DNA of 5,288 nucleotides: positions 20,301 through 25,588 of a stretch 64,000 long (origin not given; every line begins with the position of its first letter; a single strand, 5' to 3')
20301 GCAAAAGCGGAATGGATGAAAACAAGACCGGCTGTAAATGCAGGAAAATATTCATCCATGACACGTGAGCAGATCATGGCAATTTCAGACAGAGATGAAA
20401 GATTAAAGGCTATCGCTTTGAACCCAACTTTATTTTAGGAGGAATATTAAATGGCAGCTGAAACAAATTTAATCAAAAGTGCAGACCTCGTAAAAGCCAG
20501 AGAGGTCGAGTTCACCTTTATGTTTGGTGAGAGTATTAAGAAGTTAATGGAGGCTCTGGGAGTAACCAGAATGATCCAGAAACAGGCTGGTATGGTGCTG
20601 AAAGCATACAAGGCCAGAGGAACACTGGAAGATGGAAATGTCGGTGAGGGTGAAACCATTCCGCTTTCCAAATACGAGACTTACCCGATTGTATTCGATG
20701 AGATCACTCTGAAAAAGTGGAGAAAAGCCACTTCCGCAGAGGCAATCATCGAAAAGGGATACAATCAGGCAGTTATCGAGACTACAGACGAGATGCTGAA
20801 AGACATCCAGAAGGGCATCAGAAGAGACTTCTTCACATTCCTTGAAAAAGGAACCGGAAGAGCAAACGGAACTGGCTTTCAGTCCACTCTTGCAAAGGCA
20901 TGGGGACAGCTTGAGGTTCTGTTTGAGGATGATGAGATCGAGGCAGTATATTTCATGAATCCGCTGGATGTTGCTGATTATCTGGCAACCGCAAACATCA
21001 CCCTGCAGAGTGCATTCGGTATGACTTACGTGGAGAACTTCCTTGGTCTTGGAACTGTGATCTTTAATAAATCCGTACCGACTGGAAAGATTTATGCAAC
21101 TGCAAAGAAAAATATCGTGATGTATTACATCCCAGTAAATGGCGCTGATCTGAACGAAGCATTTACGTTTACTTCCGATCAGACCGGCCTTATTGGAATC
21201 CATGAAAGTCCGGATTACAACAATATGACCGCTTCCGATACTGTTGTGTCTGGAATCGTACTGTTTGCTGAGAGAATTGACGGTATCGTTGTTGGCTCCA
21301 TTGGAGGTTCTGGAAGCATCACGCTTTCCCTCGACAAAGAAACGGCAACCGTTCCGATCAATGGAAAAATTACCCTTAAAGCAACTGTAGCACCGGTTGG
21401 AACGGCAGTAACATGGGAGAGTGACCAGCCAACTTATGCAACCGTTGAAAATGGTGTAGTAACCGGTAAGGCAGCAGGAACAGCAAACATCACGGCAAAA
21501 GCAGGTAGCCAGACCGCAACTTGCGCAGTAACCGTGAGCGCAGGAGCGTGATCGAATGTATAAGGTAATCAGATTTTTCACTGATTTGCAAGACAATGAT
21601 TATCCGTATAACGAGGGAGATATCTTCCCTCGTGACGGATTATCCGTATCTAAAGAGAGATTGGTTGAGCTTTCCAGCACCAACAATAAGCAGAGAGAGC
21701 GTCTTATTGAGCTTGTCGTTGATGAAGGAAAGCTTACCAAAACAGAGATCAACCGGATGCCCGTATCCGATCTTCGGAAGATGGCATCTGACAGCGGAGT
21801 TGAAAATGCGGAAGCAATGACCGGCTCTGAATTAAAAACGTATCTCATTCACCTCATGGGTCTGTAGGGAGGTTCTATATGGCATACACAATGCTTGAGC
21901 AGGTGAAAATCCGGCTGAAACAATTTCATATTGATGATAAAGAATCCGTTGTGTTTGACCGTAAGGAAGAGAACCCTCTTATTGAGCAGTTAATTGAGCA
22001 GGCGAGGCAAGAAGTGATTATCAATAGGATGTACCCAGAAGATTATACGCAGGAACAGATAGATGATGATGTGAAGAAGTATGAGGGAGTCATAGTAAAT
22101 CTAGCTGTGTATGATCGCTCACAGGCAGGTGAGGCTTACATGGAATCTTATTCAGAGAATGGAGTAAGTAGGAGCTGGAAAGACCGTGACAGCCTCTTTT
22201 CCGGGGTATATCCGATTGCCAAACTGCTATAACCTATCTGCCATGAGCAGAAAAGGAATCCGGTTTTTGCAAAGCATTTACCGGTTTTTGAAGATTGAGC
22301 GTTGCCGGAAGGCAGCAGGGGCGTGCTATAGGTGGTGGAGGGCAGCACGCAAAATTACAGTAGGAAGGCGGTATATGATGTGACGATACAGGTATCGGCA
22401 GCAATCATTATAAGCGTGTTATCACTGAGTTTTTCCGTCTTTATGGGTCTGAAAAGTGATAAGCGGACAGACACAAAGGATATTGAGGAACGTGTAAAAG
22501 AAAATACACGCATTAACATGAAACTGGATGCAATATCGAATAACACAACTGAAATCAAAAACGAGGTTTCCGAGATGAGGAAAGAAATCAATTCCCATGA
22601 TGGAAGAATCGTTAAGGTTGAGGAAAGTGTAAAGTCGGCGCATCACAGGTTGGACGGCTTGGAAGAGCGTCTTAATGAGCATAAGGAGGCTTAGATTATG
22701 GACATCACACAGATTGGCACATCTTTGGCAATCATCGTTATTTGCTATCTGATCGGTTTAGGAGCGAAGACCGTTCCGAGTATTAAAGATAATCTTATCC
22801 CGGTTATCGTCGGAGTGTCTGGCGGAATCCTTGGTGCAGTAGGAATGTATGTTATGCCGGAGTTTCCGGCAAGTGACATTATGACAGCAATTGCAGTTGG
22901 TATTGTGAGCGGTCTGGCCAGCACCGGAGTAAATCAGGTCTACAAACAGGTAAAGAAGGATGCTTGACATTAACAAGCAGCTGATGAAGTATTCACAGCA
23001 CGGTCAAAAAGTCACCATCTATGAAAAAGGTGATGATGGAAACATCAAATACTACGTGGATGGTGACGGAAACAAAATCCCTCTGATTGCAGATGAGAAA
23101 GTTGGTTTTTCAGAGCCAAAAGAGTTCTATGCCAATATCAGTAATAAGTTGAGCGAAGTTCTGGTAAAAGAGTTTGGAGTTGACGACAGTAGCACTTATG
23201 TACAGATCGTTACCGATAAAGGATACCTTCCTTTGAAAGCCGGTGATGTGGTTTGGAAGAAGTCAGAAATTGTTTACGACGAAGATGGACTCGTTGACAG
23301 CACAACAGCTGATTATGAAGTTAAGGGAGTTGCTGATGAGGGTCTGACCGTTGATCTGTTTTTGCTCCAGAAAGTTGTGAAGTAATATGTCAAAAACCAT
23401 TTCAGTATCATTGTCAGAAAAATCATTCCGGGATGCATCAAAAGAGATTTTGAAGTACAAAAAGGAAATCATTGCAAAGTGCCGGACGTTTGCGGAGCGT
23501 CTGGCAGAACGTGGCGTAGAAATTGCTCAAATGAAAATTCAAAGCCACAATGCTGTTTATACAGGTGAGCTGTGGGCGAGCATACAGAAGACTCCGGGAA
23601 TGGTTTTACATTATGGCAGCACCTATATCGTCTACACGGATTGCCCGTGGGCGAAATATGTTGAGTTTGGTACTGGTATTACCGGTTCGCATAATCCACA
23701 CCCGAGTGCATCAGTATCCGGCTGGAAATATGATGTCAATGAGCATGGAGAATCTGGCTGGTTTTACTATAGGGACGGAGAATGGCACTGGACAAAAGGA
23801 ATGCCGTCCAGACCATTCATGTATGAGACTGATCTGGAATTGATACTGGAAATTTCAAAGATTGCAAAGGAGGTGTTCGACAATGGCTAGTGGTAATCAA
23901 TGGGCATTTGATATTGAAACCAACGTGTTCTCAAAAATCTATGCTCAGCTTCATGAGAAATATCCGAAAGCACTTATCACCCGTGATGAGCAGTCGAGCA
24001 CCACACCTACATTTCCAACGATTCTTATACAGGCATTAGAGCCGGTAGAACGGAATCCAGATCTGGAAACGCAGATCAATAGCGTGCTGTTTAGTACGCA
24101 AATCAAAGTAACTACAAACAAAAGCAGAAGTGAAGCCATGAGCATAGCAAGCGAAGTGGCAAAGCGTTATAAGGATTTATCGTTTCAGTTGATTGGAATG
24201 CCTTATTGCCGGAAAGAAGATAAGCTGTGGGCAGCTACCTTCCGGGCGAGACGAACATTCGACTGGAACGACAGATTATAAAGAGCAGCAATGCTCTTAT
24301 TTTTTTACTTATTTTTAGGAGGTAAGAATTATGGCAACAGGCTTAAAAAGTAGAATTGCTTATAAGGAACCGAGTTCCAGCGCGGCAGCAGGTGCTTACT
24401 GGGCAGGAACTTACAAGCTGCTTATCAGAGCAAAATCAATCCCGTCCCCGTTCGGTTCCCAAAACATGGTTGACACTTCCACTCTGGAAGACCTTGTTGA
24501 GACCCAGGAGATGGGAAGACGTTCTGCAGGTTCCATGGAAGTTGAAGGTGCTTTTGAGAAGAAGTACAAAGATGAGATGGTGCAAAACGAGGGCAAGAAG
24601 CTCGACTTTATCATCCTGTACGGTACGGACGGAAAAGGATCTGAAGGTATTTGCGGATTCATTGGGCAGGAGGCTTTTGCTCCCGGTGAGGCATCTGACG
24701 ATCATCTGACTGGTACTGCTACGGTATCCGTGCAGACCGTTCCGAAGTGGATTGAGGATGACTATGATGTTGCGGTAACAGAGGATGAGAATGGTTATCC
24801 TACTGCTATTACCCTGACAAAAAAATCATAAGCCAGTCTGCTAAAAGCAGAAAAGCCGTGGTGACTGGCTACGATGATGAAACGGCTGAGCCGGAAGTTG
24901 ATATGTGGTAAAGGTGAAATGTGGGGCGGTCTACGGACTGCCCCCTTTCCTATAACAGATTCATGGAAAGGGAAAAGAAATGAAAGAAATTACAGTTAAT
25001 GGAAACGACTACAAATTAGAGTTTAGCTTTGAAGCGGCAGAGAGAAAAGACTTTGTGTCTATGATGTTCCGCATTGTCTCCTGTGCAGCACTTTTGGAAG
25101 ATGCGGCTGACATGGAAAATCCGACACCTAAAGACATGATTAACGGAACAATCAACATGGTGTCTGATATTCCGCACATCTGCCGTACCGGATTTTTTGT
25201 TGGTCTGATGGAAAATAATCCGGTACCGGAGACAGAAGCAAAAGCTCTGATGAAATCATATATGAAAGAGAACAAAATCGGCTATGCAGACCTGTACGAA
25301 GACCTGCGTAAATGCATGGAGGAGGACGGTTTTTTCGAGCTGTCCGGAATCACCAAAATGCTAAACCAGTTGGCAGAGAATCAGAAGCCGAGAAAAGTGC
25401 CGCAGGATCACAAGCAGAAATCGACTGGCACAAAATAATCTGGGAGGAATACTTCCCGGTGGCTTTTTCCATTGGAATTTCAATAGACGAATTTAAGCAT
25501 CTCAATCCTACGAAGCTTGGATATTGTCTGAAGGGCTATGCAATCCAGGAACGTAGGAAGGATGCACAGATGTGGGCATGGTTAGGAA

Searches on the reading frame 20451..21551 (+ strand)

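Call 40: search_protein_families(library=phrogs, proteins=[window:20451-21551:+], max_evalue=0.001)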
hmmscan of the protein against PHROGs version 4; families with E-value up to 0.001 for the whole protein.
window:20451-21551:+ (366 aa): 6 families
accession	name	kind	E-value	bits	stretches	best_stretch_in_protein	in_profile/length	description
phrog_544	-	head and packaging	9.6e-58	196.8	1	1-281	5-272/282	major head protein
phrog_215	-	head and packaging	5.5e-13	49.8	1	293-364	227-305/491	structural protein with Ig domain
phrog_10059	-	unknown function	1.5e-10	41.4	1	289-362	184-261/345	-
phrog_341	-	tail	6.1e-10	40.4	1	291-365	69-150/154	major tail protein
phrog_290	-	tail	2.2e-07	31.5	1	295-363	339-410/411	minor tail protein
phrog_22121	-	unknown function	3.5e-07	29.7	1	291-363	490-565/765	-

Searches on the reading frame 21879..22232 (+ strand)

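Call 83: search_protein_families(library=phrogs, proteins=[window:21879-22232:+], max_evalue=0.001)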
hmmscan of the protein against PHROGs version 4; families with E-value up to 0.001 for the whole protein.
window:21879-22232:+ (117 aa): 1 family
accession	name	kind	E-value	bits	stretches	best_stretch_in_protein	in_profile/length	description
phrog_132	-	connector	0.00015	22.7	1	20-110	24-98/124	head-tail adaptor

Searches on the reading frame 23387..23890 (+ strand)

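Call 83: search_protein_families(library=phrogs, proteins=[window:23387-23890:+], max_evalue=0.001)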
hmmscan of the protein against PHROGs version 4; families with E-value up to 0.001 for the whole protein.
window:23387-23890:+ (167 aa): 1 family
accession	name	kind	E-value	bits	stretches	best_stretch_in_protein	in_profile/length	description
phrog_5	-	connector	8.2e-10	39.9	1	5-164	89-205/239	tail completion or Neck1 protein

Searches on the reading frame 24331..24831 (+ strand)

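Call 83: search_protein_families(library=phrogs, proteins=[window:24331-24831:+], max_evalue=0.001)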
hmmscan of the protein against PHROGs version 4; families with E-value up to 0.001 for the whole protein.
window:24331-24831:+ (166 aa): 1 family
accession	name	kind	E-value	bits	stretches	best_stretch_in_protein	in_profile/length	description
phrog_158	-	tail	3.7e-07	30.9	1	16-159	31-177/376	major tail protein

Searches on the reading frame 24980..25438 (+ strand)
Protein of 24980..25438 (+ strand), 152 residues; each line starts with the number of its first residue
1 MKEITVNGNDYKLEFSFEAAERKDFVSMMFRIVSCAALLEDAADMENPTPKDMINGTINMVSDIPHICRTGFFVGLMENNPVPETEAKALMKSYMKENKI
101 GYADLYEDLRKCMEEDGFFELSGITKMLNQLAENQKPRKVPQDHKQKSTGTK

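Call 83: search_protein_families(library=phrogs, proteins=[window:24980-25438:+], max_evalue=0.001)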
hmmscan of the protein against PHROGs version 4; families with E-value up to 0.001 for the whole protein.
window:24980-25438:+ (152 aa): 1 family
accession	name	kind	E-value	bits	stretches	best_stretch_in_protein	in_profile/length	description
phrog_36112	-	unknown function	1.7e-22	81.2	1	2-150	3-172/175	-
